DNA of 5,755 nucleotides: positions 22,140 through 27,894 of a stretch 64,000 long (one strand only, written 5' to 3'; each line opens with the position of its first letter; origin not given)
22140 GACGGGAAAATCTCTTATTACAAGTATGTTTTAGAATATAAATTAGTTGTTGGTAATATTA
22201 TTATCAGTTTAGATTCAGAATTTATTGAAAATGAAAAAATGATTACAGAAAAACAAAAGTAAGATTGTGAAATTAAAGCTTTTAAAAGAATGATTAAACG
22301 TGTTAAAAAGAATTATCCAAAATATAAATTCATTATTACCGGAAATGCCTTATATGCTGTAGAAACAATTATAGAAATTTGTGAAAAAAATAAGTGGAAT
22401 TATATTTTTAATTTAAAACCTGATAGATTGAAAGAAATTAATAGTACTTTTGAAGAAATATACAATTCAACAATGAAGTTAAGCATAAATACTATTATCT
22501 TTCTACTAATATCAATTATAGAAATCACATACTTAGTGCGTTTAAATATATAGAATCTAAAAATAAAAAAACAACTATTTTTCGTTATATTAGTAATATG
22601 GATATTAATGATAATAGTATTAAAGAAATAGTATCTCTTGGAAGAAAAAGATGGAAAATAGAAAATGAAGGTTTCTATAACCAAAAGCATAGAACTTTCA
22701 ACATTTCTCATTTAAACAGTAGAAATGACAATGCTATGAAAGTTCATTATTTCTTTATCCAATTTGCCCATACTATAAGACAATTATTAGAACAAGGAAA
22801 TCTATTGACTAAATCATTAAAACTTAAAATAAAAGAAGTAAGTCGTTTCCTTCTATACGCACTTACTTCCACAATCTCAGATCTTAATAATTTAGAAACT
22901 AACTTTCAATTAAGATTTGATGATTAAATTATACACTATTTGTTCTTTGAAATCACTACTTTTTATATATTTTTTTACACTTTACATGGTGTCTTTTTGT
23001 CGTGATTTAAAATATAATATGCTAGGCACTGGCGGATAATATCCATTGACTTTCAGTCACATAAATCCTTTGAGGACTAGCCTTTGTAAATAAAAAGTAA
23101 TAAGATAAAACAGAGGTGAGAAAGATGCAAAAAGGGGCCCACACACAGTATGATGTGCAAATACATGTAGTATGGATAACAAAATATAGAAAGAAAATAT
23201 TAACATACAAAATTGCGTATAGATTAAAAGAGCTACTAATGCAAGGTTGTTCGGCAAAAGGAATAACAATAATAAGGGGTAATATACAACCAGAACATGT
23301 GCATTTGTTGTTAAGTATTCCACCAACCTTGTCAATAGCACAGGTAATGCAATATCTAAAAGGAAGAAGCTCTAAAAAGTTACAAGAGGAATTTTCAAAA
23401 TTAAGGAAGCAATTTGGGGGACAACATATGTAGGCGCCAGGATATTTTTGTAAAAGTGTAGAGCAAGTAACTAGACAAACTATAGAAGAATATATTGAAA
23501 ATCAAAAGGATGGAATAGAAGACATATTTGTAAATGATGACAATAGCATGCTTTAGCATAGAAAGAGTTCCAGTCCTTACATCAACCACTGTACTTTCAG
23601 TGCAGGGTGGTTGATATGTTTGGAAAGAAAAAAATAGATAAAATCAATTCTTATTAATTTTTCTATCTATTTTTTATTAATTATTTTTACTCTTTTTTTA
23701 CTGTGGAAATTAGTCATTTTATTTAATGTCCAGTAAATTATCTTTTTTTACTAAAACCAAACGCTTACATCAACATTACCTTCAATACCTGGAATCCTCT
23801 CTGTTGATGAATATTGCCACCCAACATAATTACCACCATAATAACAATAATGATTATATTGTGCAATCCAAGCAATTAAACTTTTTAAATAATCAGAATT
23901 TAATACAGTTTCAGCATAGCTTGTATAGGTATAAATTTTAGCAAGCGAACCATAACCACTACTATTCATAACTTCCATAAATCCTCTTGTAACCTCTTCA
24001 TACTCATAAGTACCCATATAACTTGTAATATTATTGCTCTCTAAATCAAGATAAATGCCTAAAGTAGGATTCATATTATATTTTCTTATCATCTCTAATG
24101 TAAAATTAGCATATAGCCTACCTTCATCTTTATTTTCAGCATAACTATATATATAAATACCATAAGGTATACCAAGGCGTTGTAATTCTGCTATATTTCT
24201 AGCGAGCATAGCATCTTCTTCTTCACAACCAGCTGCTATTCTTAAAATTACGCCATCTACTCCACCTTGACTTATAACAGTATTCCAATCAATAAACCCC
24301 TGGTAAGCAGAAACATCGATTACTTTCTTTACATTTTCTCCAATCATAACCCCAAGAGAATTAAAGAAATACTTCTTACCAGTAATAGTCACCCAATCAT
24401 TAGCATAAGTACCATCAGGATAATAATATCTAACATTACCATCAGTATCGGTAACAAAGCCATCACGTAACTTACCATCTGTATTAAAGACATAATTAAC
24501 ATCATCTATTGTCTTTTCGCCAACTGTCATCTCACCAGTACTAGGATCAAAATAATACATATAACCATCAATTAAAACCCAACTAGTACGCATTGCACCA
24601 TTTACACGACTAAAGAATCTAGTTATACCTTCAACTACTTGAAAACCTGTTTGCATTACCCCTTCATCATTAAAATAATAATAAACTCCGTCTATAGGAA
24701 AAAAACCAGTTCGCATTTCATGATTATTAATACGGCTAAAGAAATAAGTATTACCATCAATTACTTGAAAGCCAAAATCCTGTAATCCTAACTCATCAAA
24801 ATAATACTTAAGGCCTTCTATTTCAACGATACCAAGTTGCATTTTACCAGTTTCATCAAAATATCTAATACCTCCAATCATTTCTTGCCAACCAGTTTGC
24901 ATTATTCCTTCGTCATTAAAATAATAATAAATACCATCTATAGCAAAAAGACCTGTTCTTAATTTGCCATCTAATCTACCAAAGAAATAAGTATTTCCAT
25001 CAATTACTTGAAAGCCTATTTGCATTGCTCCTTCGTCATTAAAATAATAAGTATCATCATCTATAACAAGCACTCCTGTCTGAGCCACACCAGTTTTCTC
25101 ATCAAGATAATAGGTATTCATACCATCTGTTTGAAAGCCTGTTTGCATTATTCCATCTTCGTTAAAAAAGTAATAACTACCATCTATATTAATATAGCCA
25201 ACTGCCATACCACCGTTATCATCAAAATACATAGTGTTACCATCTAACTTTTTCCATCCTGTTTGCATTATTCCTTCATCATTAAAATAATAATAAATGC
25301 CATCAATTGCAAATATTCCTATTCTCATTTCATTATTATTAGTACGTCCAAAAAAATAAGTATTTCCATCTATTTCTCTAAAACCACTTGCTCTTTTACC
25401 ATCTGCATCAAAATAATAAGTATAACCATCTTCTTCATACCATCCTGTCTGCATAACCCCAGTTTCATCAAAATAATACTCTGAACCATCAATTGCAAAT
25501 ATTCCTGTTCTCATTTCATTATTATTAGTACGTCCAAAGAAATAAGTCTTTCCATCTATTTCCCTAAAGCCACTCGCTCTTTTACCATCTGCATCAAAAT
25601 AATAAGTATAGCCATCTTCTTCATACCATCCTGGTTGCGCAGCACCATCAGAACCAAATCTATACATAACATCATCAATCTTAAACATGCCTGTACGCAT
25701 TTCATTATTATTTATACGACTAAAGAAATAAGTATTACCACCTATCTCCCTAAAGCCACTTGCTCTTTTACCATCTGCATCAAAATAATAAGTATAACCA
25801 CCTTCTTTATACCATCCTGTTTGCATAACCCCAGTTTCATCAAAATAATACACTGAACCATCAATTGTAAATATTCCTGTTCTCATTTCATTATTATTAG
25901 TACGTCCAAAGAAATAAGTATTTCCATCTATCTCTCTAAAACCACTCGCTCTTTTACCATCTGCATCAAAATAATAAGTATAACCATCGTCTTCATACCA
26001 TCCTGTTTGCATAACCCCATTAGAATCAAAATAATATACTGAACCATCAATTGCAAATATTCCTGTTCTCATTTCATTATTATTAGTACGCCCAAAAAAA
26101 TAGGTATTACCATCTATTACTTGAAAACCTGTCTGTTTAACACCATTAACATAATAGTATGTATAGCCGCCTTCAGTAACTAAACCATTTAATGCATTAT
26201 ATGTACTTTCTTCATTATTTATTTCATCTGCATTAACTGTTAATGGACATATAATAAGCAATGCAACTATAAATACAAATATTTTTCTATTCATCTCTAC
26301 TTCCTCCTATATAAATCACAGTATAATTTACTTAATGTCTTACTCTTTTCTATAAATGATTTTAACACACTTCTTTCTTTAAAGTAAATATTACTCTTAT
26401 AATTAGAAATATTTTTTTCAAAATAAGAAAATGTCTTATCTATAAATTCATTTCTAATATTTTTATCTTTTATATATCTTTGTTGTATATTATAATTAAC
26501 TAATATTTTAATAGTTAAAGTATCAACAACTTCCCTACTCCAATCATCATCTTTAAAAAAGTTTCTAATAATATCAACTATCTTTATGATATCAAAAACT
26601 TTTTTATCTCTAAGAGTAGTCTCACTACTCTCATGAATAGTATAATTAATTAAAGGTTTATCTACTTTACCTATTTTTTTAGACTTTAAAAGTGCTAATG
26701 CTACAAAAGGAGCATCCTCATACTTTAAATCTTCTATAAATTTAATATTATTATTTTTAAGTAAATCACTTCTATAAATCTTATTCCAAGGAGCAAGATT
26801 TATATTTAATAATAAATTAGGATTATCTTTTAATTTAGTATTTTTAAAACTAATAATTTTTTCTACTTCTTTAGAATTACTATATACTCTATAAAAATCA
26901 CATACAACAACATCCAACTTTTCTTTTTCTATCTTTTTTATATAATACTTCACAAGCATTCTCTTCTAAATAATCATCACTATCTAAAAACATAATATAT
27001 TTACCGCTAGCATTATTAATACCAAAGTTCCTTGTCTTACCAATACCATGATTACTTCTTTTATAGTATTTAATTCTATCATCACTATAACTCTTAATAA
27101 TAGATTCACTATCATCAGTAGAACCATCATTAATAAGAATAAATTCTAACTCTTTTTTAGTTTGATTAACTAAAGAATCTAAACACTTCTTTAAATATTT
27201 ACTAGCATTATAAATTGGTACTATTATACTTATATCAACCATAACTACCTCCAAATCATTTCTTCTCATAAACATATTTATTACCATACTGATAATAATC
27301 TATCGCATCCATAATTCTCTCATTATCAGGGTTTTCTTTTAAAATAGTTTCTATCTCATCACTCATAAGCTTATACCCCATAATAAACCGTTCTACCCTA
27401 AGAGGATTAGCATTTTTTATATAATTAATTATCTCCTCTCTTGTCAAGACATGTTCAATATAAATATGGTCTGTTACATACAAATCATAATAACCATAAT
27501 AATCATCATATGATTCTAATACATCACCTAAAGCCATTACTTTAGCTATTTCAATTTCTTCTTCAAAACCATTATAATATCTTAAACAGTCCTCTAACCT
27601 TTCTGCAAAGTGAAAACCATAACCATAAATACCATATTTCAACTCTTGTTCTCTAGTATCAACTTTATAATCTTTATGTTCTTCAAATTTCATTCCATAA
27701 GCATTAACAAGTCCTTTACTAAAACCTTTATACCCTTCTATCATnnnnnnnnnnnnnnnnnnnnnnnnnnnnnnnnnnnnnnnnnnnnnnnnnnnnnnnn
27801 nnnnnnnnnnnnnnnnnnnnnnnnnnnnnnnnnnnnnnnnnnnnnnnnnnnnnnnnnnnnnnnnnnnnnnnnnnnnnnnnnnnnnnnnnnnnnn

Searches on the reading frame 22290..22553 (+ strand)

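Call 35: search_protein_families(library=pfam, proteins=[window:22290-22553:+], max_evalue=0.01)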
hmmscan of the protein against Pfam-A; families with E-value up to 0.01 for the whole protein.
window:22290-22553:+ (87 aa): 1 family
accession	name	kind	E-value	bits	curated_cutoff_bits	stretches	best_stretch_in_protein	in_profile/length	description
PF13701.12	DDE_Tnp_1_4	-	1.5e-05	23.9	34.7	1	1-49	205-254/435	Transposase DDE domain group 1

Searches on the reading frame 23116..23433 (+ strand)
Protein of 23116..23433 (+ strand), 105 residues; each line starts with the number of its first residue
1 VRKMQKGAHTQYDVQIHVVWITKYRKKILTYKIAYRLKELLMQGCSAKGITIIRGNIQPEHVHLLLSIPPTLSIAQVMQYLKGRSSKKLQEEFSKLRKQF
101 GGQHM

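Call 35: search_protein_families(library=pfam, proteins=[window:23116-23433:+], max_evalue=0.01)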
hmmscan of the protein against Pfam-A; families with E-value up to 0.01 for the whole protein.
window:23116-23433:+ (105 aa): 1 family
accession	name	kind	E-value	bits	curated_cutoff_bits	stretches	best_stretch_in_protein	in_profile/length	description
PF01797.21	Y1_Tnp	-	2e-28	99.4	23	1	11-104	2-95/121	Transposase IS200 like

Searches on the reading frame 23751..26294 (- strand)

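Call 25: search_protein_families(library=pfam, proteins=[window:23751-26294:-], max_evalue=0.001)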
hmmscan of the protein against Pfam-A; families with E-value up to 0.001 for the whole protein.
window:23751-26294:- (847 aa): 4 families
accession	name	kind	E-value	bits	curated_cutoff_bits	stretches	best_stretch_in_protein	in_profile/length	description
PF19127.6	Choline_bind_3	-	2.4e-88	290.3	27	10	139-176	2-41/47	Choline-binding repeat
PF01473.26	Choline_bind_1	-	6e-50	165.5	20.5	0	82-95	6-19/19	Putative cell wall binding repeat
PF01183.26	Glyco_hydro_25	-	3.5e-22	80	27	1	659-837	1-180/180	Glycosyl hydrolases family 25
PF25256.1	DUF7857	-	8.2e-06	26.8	27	0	82-119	26-62/123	Family of unknown function (DUF7857)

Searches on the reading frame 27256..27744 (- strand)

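Call 25: search_protein_families(library=pfam, proteins=[window:27256-27744:-], max_evalue=0.001)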
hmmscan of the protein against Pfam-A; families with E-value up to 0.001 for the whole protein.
window:27256-27744:- (162 aa): 1 family
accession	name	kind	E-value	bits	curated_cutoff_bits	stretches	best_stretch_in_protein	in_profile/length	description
PF24703.2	DUF7666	-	2.8e-12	47.4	27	1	2-106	1-93/95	Domain of unknown function (DUF7666)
